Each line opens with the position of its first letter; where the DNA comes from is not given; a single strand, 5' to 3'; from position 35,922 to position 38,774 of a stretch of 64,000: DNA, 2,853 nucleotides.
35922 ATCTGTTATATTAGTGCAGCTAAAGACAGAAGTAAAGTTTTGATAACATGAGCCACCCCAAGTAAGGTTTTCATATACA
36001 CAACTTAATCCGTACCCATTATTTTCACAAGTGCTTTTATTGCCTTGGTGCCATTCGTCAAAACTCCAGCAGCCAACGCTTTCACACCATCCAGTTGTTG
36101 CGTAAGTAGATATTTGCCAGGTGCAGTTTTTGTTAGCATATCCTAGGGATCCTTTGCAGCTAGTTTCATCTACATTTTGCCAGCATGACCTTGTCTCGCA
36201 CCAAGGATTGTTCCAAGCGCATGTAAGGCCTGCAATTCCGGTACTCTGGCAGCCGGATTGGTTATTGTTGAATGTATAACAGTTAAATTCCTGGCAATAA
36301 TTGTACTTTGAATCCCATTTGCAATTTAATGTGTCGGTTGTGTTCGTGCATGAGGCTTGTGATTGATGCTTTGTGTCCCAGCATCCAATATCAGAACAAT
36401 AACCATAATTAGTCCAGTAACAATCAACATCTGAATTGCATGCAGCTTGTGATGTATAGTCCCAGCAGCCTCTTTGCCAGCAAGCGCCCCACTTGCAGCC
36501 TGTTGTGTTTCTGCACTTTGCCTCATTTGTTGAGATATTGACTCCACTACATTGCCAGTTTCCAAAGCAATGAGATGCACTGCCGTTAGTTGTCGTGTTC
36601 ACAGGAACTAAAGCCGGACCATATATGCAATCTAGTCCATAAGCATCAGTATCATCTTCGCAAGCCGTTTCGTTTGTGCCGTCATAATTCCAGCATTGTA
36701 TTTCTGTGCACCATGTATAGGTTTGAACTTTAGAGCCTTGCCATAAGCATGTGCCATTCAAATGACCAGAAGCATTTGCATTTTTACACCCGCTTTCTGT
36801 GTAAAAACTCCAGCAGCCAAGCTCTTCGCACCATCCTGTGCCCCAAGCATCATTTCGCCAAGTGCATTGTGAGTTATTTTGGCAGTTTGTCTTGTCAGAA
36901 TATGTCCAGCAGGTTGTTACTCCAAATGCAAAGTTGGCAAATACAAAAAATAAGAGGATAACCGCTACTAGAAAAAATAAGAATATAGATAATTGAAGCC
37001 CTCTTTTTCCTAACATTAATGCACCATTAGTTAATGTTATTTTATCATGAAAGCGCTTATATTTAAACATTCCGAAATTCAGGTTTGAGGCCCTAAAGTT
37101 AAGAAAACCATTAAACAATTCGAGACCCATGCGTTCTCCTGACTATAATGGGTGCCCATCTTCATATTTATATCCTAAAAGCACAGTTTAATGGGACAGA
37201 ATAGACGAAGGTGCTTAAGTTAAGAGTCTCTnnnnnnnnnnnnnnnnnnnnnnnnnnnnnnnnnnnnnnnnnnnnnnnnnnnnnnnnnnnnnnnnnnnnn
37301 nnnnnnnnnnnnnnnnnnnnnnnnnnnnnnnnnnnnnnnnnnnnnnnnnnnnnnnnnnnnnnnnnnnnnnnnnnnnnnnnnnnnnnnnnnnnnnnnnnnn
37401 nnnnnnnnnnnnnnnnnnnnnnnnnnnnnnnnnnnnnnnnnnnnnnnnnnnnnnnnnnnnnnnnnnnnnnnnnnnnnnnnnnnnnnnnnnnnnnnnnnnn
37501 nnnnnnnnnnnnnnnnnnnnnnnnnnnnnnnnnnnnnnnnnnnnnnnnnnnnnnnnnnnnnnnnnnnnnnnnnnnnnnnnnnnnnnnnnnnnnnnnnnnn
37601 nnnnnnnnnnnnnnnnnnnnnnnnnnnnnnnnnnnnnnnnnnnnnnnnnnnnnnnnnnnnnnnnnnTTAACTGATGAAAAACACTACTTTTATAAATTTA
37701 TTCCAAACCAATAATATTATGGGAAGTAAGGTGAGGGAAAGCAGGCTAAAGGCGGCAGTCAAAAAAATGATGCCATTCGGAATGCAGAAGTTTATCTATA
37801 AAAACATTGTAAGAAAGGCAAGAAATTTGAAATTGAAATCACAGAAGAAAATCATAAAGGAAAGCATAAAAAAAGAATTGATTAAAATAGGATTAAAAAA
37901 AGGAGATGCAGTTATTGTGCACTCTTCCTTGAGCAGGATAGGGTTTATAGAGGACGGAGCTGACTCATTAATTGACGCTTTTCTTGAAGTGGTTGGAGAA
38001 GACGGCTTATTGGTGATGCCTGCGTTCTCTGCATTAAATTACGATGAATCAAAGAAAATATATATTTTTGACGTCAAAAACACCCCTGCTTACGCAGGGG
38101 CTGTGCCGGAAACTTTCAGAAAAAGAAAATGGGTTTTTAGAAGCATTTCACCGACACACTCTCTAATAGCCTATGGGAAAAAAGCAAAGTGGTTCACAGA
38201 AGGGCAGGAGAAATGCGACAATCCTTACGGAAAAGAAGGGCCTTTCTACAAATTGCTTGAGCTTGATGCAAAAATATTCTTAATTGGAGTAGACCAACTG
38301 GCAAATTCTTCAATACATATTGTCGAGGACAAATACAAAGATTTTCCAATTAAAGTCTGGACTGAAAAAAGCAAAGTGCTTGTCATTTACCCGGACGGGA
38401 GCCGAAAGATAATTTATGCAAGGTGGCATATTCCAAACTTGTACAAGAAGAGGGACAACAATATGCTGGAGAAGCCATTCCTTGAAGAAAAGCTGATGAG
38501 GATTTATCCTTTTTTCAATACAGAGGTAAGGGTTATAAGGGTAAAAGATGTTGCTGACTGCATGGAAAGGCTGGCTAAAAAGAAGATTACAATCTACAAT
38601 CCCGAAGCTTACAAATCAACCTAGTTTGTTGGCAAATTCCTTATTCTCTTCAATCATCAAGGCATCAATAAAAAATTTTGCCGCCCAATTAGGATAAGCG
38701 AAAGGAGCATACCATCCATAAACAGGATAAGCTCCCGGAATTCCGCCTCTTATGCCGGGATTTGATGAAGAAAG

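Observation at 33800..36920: Apparently novel CxW-type cysteine/tryptophan repeat module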

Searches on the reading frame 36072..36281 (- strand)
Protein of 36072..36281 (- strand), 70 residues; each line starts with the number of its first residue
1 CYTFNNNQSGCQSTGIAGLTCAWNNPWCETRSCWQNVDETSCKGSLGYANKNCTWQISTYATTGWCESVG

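Call 52: find_homologous_proteins(query=A3, max_evalue=0.001)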
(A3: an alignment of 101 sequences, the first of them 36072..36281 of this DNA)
Query A3 (101 sequences) (70 aa, profile of the alignment): 1 proteins with E <= 0.001 among 51 candidates.
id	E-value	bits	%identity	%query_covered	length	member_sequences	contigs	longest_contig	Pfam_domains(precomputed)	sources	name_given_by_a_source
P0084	3.1e-11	61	35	61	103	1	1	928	-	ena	-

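Call 60: search_protein_representatives(alignment_id=A3)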
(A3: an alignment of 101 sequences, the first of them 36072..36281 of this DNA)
Query: 101 sequences, 63 profile positions. Proteins with E-value up to 0.001 (for the whole library): 232; up to 1e-10: 92; up to 1e-30: 20. The best 150 are listed.
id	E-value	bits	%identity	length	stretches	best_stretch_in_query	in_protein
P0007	7.3e-162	542.0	-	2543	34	1-62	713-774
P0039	2.5e-138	466.6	-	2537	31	1-61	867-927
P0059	1.4e-119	406.5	-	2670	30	1-62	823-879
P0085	1.4e-108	371.3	-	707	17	1-60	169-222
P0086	3.6e-65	232.3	-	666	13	1-60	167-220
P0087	1.6e-57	207.8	-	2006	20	1-62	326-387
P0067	5.1e-52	190.1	-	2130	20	1-58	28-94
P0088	1.2e-46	172.9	-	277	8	1-61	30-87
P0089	4.1e-46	171.2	-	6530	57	1-61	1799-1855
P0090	5.2e-45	167.7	-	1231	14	1-61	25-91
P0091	2.0e-39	149.7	-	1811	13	1-62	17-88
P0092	1.1e-37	144.2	-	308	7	1-62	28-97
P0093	1.9e-37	143.4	-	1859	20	1-61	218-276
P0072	8.5e-37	141.4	-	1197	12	1-62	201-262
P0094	1.4e-36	140.6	-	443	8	1-62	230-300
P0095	7.6e-35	135.1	-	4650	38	3-62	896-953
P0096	3.2e-34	133.1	-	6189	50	1-60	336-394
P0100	1.7e-30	121.2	-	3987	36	4-61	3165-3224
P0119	2.8e-20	88.4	-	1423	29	6-59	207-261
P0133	7.8e-16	74.2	-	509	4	1-62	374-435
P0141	7.9e-14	67.8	-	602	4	1-58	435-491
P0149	4.3e-13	65.4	-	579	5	1-60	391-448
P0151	6.9e-13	64.8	-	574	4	1-62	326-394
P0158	1.2e-11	60.8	-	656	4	1-60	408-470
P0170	2.0e-10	56.9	-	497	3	1-53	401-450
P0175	5.4e-10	55.5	-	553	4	1-52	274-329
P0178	7.8e-10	55.0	-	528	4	1-61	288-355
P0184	3.0e-09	53.1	-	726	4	1-54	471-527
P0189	6.1e-09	52.1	-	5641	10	1-62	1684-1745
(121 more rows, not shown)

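Call 61: search_protein_families(library=pfam, proteins=[P0085, P0133, P0141, P0149, P0151, P0158, P0170, P0175, P0178, P0184], max_evalue=0.001)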
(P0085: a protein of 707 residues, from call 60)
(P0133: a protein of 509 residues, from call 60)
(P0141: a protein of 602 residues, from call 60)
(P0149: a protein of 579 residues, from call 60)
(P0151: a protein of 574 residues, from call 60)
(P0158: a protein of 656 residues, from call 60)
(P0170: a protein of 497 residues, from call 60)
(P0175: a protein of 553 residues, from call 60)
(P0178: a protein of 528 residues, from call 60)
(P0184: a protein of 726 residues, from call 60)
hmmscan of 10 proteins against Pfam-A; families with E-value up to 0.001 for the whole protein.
P0085 (707 aa): 0 families

P0133 (509 aa): 0 families

P0141 (602 aa): 1 family
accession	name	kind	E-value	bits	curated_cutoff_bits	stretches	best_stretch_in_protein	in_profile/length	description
PF09925.14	DUF2157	-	4.9e-21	75.4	32.4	1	5-120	30-143/146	Predicted membrane protein (DUF2157)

P0149 (579 aa): 1 family
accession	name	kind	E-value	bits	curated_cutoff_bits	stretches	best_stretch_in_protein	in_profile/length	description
PF09925.14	DUF2157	-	1e-20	74.4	32.4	1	6-121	30-143/146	Predicted membrane protein (DUF2157)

P0151 (574 aa): 1 family
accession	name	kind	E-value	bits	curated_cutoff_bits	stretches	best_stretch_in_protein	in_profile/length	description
PF09925.14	DUF2157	-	6.7e-20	71.7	32.4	1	4-117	30-141/146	Predicted membrane protein (DUF2157)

P0158 (656 aa): 1 family
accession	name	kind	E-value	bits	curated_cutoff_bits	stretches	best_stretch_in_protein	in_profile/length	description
PF09925.14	DUF2157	-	1.2e-20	74.2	32.4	1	4-122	28-144/146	Predicted membrane protein (DUF2157)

P0170 (497 aa): 0 families

P0175 (553 aa): 1 family
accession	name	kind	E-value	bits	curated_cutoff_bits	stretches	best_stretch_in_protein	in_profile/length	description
PF09925.14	DUF2157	-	1.5e-21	77.1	32.4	1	6-118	32-142/146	Predicted membrane protein (DUF2157)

P0178 (528 aa): 1 family
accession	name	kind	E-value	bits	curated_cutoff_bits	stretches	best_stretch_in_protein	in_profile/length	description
PF09925.14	DUF2157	-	2.6e-19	69.8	32.4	1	9-123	31-142/146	Predicted membrane protein (DUF2157)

P0184 (726 aa): 1 family
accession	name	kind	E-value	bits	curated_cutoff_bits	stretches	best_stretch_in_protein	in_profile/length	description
PF09925.14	DUF2157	-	6.9e-19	68.4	32.4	1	9-126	30-145/146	Predicted membrane protein (DUF2157)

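Call 63: list_cluster_members(proteins=[P0089, P0096, P0095, P0100, P0189, P0141, P0085, P0133, P0119, P0087])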
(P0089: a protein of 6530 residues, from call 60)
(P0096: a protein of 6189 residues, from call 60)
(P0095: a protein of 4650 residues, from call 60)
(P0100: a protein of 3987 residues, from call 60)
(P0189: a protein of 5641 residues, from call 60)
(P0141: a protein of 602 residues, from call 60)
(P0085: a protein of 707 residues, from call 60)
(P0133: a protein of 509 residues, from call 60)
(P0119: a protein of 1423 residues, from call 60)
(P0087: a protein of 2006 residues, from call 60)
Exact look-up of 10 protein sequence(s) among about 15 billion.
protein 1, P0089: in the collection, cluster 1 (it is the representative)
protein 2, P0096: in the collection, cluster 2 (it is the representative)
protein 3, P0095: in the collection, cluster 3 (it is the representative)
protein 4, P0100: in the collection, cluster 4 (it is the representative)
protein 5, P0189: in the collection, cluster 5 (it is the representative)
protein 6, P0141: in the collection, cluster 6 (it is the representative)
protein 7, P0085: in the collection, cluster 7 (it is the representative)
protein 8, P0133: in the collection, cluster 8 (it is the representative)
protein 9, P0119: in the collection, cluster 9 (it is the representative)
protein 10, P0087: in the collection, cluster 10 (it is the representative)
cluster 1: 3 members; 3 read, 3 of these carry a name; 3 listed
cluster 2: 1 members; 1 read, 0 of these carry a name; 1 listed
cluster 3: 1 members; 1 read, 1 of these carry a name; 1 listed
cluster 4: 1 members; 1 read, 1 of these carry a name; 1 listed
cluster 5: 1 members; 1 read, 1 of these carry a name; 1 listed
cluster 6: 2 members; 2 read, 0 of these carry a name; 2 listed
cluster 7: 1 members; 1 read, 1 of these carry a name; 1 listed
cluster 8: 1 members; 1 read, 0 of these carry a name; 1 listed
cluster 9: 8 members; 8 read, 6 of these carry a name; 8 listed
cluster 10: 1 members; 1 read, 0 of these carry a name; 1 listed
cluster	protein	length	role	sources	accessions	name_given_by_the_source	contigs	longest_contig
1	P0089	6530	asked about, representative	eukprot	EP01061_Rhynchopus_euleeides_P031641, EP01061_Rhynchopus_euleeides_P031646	TRINITY_DN523_c0_g1_i4.p1 TRINITY_DN523_c0_g1~~TRINITY_DN523_c0_g1_i4.p1 ORF ...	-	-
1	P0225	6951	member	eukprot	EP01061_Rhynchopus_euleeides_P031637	TRINITY_DN523_c0_g1_i13.p1 TRINITY_DN523_c0_g1~~TRINITY_DN523_c0_g1_i13.p1 ORF ...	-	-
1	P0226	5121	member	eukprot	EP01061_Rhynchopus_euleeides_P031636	TRINITY_DN523_c0_g1_i12.p1 TRINITY_DN523_c0_g1~~TRINITY_DN523_c0_g1_i12.p1 ORF ...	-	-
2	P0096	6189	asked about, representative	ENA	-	-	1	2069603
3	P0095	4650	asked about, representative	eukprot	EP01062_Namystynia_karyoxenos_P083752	TRINITY_DN96_c0_g1_i2.p1 TRINITY_DN96_c0_g1~~TRINITY_DN96_c0_g1_i2.p1 ORF type:complete ...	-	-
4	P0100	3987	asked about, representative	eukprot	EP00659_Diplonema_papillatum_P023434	gene23434-biopygen984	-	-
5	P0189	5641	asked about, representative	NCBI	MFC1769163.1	MopE-related protein [Nanoarchaeota archaeon]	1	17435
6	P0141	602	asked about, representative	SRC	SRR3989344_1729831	-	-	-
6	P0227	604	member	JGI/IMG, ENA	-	-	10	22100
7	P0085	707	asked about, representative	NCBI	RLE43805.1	hypothetical protein DRJ16_03430, partial [Candidatus Woesearchaeota archaeon]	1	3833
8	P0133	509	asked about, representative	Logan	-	-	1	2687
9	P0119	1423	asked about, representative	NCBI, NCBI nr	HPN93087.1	MAG TPA: hypothetical protein PLS19_00840, partial [bacterium] | hypothetical protein [bacterium]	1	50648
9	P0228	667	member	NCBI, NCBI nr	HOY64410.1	MAG TPA: hypothetical protein PK745_14660, partial [bacterium] | hypothetical protein [bacterium]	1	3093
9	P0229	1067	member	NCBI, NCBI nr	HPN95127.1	MAG TPA: FecR domain-containing protein, partial [bacterium] | FecR domain-containing protein [bacterium]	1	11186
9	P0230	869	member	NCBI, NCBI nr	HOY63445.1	MAG TPA: FecR domain-containing protein, partial [bacterium] | FecR domain-containing protein [bacterium]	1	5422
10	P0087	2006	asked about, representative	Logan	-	-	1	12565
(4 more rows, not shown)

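Call 64: search_protein_families(library=pfam, proteins=[P0100, P0095], max_evalue=0.01)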
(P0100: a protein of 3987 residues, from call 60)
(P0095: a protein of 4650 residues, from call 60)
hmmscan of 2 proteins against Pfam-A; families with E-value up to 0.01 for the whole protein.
P0100 (3987 aa): 4 families
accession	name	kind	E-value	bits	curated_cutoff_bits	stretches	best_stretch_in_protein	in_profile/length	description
PF00092.34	VWA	-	2.7e-58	197.5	23.8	3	2244-2445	1-160/174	von Willebrand factor type A domain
PF13519.12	VWA_2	-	9e-20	71.7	27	0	1207-1313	1-93/107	von Willebrand factor type A domain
PF06707.17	DUF1194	-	3.9e-07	29.9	27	0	280-360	86-165/206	Protein of unknown function (DUF1194)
PF13481.12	AAA_25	-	0.0018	18.4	27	1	1827-1954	39-176/195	AAA domain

P0095 (4650 aa): 5 families
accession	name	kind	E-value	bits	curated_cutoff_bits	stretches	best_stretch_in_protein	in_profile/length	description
PF00092.34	VWA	-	6.4e-65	219.1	23.8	6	2078-2274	1-159/174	von Willebrand factor type A domain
PF13519.12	VWA_2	-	4.5e-34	117.7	27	3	2120-2218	35-106/107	von Willebrand factor type A domain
PF06707.17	DUF1194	-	4.5e-19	68.9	27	2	608-684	90-166/206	Protein of unknown function (DUF1194)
PF07974.19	EGF_2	-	0.00014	22.6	22.1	1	4380-4410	1-32/32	EGF-like domain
PF05762.20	VWA_CoxE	-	0.00022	21.2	26.4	0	64-120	102-160/222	VWA domain containing CoxE-like protein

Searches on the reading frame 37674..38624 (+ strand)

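Call 47: search_protein_families(library=pfam, proteins=[window:37674-38624:+], max_evalue=0.001)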
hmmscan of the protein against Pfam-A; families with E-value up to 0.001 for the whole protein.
window:37674-38624:+ (316 aa): 1 family
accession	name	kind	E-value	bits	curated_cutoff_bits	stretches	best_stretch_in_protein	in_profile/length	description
PF02522.19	Antibiotic_NAT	-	1.4e-48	165.9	25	1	81-299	1-229/232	Aminoglycoside 3-N-acetyltransferase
